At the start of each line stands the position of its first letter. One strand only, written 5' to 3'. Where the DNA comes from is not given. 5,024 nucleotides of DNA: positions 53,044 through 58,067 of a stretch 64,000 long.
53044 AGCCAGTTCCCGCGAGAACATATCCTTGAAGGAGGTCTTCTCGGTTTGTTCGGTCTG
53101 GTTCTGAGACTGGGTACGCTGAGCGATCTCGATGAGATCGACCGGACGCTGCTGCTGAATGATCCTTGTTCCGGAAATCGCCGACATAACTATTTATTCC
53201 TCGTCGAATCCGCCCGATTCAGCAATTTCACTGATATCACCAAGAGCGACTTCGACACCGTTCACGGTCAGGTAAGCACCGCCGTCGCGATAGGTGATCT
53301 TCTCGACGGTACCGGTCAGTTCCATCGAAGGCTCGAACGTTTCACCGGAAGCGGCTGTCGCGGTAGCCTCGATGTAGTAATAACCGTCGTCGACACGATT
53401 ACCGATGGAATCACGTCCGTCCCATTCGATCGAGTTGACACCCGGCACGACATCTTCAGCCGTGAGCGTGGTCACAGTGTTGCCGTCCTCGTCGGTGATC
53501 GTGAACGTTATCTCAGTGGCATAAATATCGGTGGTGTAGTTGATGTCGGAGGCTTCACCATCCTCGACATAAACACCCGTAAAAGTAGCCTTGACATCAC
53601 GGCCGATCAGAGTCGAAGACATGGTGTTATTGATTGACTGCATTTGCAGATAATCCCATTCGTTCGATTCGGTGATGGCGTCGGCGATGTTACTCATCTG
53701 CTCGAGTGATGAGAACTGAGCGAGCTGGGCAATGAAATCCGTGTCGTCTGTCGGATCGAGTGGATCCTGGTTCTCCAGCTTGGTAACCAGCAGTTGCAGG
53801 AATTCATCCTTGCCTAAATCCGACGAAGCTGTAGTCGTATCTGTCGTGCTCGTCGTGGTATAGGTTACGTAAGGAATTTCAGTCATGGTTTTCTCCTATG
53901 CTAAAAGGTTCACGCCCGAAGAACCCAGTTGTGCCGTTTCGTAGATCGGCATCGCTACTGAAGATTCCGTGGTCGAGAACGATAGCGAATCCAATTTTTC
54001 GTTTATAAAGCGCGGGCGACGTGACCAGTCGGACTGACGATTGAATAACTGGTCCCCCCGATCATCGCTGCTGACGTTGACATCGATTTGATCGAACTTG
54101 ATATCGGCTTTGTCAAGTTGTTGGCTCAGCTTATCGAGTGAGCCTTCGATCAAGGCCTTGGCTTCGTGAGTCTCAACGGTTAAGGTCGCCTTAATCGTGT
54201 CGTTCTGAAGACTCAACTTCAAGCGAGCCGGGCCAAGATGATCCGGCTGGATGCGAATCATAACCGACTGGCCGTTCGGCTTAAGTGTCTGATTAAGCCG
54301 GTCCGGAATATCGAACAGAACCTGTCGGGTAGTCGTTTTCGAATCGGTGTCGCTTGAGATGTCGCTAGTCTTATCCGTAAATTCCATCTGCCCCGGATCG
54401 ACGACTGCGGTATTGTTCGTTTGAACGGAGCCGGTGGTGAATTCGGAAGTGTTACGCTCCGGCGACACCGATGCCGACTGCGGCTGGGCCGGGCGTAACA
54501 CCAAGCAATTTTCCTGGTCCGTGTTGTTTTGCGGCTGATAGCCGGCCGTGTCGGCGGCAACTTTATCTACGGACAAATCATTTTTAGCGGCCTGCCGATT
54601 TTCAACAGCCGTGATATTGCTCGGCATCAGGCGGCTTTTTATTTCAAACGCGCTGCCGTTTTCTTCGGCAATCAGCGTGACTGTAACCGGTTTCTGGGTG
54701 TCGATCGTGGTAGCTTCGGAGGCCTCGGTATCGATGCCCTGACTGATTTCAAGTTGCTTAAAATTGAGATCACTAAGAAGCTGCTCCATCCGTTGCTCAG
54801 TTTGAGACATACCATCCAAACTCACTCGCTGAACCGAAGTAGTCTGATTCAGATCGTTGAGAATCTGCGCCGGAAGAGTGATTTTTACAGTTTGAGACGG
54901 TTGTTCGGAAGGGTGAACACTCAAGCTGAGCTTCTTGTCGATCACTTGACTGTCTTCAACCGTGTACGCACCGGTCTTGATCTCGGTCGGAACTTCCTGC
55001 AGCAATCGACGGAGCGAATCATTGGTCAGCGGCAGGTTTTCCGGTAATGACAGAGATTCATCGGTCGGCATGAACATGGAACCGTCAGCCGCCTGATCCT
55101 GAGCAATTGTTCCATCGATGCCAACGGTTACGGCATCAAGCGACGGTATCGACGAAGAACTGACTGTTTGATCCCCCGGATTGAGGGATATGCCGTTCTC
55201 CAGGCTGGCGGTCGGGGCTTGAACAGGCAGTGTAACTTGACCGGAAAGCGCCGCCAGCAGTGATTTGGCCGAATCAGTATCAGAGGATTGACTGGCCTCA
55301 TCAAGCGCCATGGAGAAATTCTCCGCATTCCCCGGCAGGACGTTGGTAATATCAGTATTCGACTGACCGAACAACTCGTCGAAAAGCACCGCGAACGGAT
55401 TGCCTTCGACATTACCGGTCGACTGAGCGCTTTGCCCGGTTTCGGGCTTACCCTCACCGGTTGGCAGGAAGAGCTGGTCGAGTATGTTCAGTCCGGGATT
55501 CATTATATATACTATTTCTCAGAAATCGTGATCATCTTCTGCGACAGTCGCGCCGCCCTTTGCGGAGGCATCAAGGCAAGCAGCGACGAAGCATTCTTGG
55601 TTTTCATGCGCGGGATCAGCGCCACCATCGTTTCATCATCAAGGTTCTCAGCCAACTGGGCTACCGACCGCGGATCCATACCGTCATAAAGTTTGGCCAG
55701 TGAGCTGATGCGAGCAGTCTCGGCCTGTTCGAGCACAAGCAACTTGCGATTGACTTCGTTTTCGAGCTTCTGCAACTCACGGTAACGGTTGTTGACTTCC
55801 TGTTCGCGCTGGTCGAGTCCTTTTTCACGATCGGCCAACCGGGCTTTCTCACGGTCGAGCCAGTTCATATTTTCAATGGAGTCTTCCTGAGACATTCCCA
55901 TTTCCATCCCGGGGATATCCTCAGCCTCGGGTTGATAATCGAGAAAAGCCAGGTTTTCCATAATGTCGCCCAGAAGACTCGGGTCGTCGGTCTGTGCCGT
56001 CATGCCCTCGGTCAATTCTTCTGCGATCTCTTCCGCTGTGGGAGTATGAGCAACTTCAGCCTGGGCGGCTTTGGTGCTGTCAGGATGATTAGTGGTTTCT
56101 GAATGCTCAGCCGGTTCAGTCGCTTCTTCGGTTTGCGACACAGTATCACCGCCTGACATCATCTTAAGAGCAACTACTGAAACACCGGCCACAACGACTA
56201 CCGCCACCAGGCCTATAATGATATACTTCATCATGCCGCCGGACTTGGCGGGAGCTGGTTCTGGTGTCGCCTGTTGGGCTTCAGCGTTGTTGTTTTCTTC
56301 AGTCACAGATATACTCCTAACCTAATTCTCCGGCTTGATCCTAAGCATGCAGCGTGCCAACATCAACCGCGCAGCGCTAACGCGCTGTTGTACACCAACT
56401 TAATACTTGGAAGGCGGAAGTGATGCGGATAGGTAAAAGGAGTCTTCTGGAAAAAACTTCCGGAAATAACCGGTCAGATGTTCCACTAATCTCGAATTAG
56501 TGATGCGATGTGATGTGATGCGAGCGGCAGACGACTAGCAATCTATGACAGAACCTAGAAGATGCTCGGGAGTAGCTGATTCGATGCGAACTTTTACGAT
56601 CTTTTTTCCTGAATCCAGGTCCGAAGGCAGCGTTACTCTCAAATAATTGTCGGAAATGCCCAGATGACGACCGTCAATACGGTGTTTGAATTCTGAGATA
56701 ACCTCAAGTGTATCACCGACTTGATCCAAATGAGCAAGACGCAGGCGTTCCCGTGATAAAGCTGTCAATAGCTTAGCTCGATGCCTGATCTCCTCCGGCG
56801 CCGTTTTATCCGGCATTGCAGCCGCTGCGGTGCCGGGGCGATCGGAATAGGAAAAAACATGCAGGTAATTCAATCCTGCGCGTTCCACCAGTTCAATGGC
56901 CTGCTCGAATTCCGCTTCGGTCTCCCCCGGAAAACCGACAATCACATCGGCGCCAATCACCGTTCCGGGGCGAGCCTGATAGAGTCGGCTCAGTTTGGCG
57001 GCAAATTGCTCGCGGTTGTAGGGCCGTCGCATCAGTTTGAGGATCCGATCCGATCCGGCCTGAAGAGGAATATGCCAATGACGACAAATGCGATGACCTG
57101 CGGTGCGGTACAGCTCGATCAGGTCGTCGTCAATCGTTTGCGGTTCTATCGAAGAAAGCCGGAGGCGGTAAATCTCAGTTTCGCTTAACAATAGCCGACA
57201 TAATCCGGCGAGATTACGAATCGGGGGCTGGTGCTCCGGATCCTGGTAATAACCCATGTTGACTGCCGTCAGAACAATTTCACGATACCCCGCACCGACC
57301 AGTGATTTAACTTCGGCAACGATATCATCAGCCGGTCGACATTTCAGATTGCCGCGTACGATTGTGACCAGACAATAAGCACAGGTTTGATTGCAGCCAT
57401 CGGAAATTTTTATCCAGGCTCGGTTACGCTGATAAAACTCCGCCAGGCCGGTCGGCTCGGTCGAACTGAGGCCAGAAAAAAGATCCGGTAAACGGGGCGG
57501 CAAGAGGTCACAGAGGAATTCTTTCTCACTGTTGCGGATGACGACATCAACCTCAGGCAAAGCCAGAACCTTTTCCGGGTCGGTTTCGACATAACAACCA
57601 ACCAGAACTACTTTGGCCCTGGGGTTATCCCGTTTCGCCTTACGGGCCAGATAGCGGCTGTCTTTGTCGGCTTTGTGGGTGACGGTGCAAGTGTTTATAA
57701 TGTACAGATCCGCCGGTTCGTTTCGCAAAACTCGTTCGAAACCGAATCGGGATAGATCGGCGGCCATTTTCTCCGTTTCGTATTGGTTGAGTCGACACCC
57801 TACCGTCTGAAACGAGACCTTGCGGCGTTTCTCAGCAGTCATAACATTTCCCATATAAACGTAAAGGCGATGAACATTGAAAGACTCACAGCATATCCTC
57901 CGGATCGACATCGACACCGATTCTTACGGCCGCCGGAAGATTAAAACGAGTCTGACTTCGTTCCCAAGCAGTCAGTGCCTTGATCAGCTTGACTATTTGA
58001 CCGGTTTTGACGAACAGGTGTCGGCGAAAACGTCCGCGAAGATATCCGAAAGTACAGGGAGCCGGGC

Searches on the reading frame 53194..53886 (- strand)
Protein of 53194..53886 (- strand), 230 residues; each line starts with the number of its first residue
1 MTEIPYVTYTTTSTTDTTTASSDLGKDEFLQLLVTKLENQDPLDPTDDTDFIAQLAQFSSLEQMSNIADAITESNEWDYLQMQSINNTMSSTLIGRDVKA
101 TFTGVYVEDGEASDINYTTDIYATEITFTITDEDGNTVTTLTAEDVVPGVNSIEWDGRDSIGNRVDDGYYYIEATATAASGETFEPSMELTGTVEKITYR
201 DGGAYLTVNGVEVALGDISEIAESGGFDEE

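Call 7: search_protein_families(library=pfam, proteins=[window:53194-53886:-], max_evalue=0.001)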
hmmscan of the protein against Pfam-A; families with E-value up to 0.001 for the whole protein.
window:53194-53886:- (230 aa): 3 families
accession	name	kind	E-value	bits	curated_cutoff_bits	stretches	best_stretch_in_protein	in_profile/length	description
PF03963.19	FlgD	-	2.4e-23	82.6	27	1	7-72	9-74/75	Flagellar hook capping protein - N-terminal region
PF13860.13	FlgD_ig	-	6.3e-15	55.4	27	1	108-179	7-78/79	FlgD Ig-like domain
PF13861.12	FLgD_tudor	-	1.6e-08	35.1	26.9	1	88-218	4-57/58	FlgD Tudor-like domain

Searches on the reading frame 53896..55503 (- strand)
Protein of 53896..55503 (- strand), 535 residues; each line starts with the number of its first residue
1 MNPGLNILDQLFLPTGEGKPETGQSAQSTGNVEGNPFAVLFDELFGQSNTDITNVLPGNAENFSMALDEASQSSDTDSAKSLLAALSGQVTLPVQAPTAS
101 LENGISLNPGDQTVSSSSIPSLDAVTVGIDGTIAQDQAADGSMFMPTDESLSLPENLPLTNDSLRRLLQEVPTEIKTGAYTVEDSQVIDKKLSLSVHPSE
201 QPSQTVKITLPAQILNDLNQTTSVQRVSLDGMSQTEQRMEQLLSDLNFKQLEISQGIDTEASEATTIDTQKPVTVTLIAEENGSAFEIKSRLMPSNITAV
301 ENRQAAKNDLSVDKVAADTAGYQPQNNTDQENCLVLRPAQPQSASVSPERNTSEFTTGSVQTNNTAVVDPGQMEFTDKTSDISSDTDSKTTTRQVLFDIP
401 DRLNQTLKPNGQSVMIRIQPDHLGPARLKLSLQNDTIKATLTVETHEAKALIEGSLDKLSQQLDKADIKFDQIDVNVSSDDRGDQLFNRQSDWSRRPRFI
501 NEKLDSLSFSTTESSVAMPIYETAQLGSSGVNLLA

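Call 7: search_protein_families(library=pfam, proteins=[window:53896-55503:-], max_evalue=0.001)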
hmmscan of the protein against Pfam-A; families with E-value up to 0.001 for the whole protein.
window:53896-55503:- (535 aa): 1 family
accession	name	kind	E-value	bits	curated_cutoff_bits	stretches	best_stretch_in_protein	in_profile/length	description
PF02120.21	Flg_hook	-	1.5e-15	57.2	29.8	1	402-482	3-83/85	Flagellar hook-length control protein FliK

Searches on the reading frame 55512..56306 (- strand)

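Call 7: search_protein_families(library=pfam, proteins=[window:55512-56306:-], max_evalue=0.001)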
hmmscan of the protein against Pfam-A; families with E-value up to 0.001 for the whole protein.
window:55512-56306:- (264 aa): 1 family
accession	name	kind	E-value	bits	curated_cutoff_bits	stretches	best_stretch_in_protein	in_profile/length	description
PF03448.22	MgtE_N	-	6.5e-05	23.8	25.9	1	202-256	41-95/102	MgtE intracellular N domain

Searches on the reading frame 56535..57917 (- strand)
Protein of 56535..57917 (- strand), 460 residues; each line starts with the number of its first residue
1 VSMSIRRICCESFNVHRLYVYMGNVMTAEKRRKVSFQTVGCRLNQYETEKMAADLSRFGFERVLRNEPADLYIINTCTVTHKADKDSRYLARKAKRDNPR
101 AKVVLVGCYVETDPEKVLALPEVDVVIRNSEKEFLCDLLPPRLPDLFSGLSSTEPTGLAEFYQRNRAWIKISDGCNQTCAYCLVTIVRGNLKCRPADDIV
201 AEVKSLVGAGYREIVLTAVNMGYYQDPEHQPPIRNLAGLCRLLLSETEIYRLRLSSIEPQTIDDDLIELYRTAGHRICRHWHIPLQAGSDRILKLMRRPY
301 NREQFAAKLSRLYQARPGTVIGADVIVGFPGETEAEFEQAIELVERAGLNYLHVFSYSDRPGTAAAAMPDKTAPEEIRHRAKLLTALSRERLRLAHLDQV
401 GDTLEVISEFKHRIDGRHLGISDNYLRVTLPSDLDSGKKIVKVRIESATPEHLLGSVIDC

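Call 7: search_protein_families(library=pfam, proteins=[window:56535-57917:-], max_evalue=0.001)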
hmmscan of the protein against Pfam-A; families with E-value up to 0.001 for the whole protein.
window:56535-57917:- (460 aa): 3 families
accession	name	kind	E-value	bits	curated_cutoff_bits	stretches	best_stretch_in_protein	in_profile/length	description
PF00919.26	UPF0004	-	2.2e-24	85.7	27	1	33-127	1-97/98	Uncharacterized protein family UPF0004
PF04055.27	Radical_SAM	-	9.2e-23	81.7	29.5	1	169-344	1-166/166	Radical SAM superfamily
PF02310.24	B12-binding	-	1.7e-06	28.3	32.1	1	57-133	40-115/121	B12 binding domain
